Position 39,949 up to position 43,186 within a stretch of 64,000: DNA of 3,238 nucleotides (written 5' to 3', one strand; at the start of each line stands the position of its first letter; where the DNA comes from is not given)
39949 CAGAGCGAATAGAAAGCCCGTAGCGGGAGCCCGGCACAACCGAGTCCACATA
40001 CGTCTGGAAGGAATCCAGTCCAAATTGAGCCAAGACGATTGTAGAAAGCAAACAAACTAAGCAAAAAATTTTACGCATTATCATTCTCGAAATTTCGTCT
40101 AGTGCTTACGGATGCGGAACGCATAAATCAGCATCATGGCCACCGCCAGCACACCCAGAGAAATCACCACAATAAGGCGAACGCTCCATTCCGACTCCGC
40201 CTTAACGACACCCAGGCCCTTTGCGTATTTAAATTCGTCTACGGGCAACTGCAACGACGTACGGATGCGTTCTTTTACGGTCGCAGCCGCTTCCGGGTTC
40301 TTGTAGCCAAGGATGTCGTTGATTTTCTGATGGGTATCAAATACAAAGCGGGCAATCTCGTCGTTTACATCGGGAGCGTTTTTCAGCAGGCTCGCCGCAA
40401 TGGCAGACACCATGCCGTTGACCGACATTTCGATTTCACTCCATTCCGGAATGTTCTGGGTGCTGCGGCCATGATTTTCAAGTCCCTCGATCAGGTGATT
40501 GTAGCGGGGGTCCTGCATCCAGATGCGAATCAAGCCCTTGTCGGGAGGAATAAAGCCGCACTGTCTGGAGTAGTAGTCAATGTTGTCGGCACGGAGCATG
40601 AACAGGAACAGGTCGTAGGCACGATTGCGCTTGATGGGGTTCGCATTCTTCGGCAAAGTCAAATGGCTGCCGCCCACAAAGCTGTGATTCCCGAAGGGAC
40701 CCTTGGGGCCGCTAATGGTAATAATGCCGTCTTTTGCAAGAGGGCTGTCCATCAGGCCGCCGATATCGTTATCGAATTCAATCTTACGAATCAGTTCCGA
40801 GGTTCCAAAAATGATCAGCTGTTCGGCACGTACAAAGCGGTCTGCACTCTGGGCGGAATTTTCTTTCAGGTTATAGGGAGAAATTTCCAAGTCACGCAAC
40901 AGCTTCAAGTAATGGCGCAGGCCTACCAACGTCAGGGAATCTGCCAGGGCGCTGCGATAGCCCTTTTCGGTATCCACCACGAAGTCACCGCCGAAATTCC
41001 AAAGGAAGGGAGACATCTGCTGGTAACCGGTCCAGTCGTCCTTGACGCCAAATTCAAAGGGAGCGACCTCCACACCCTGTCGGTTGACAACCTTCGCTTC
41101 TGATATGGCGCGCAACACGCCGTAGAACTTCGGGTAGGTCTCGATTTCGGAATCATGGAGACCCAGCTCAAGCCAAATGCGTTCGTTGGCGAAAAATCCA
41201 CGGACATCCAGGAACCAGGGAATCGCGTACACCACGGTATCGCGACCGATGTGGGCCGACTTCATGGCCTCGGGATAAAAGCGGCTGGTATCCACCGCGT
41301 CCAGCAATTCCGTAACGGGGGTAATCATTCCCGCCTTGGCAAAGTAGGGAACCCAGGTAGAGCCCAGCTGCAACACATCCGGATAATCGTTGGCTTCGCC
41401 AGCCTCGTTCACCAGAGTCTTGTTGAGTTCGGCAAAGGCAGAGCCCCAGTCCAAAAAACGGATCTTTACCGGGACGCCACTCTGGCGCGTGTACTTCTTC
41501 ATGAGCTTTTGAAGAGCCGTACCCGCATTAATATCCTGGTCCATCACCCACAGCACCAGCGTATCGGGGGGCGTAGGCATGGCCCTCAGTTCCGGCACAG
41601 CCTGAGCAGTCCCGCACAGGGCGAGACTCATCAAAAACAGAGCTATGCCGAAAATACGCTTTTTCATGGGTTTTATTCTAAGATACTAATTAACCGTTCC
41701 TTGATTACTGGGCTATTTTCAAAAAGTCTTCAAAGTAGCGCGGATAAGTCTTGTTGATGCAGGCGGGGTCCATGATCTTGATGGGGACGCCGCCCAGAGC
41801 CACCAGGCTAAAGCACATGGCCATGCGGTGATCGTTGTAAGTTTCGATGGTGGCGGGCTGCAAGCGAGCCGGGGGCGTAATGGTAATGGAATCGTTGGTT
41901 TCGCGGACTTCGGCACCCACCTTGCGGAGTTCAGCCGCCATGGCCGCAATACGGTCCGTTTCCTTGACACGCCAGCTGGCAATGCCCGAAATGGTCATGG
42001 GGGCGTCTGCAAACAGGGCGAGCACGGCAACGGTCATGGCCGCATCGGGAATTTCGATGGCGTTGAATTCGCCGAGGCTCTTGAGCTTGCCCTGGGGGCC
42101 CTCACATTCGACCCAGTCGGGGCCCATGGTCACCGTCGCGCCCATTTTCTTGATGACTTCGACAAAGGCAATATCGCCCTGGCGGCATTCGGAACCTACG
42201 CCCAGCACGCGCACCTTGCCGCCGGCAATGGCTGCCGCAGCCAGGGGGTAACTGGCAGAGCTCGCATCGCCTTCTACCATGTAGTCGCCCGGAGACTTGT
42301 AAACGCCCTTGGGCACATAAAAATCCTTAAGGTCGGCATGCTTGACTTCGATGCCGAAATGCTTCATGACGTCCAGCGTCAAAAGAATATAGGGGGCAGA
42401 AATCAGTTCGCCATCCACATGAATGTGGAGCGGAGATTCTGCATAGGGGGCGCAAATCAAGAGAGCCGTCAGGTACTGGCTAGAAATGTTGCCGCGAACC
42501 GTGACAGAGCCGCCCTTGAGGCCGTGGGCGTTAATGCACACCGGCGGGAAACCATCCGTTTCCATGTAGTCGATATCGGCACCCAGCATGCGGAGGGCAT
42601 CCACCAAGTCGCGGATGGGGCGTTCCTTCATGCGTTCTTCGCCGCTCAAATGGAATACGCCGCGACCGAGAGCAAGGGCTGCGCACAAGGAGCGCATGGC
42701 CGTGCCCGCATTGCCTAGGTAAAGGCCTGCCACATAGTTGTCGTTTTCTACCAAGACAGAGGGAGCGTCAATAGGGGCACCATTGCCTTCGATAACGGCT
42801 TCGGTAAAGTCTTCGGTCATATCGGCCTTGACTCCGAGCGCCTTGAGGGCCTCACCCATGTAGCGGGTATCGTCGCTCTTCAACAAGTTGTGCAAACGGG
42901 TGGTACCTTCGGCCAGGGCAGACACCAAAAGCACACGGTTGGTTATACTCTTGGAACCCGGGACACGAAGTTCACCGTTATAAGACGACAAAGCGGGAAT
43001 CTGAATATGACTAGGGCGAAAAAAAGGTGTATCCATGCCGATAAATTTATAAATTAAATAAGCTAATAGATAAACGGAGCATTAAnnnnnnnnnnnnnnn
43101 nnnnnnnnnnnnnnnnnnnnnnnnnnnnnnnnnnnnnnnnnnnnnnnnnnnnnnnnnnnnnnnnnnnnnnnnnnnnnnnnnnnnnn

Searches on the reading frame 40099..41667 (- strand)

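Call 18: search_protein_families(library=ncbifam, proteins=[window:40099-41667:-], max_evalue=0.00001)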
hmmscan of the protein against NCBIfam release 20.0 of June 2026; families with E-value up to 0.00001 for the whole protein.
window:40099-41667:- (522 aa): 0 families

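Call 19: search_protein_families(library=pfam, proteins=[window:40099-41667:-], max_evalue=0.001)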
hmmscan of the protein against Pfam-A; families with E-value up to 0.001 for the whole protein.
window:40099-41667:- (522 aa): 2 families
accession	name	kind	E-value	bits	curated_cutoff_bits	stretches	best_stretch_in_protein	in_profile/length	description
PF01547.30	SBP_bac_1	-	6.1e-14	53.2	26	1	47-346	5-291/307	Bacterial extracellular solute-binding protein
PF13416.11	SBP_bac_8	-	3.3e-11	43.9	27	1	54-378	1-264/279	Bacterial extracellular solute-binding protein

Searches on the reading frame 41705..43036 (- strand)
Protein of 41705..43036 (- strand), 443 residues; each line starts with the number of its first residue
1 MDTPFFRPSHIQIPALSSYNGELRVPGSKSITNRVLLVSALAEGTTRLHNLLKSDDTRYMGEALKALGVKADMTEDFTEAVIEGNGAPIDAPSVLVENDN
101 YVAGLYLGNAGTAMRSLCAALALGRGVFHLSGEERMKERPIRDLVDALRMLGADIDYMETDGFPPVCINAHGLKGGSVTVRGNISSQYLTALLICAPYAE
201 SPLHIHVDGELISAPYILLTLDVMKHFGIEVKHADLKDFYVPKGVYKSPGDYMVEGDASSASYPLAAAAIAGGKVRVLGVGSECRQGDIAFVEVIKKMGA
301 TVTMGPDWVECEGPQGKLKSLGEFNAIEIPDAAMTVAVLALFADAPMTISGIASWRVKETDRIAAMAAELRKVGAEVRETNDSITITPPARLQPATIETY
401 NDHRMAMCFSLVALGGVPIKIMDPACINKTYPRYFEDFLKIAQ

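Call 18: search_protein_families(library=ncbifam, proteins=[window:41705-43036:-], max_evalue=0.00001)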
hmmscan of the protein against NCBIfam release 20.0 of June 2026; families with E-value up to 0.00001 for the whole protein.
window:41705-43036:- (443 aa): 6 families
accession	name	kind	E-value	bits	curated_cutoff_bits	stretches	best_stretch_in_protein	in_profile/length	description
NF008816.0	PRK11860.1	equivalog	4.8e-163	543.7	943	1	9-443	5-437/662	bifunctional 3-phosphoshikimate 1-carboxyvinyltransferase/cytidylate kinase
TIGR01356.1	aroA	equivalog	2.2e-133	445.1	287.25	1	21-441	1-412/415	3-phosphoshikimate 1-carboxyvinyltransferase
NF011381.1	PRK14806.1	equivalog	1.3e-46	159.2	902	1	13-435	306-720/733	bifunctional prephenate dehydrogenase/3-phosphoshikimate 1-carboxyvinyltransferase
NF006873.0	PRK09369.1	subfamily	5.9e-17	61.4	297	1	11-411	4-379/419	UDP-N-acetylglucosamine 1-carboxyvinyltransferase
TIGR01072.1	murA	equivalog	8.3e-14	51.2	392.7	1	11-319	4-291/416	UDP-N-acetylglucosamine 1-carboxyvinyltransferase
NF009470.0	PRK12830.1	equivalog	5.5e-08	31.9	552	1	13-415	6-384/417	UDP-N-acetylglucosamine 1-carboxyvinyltransferase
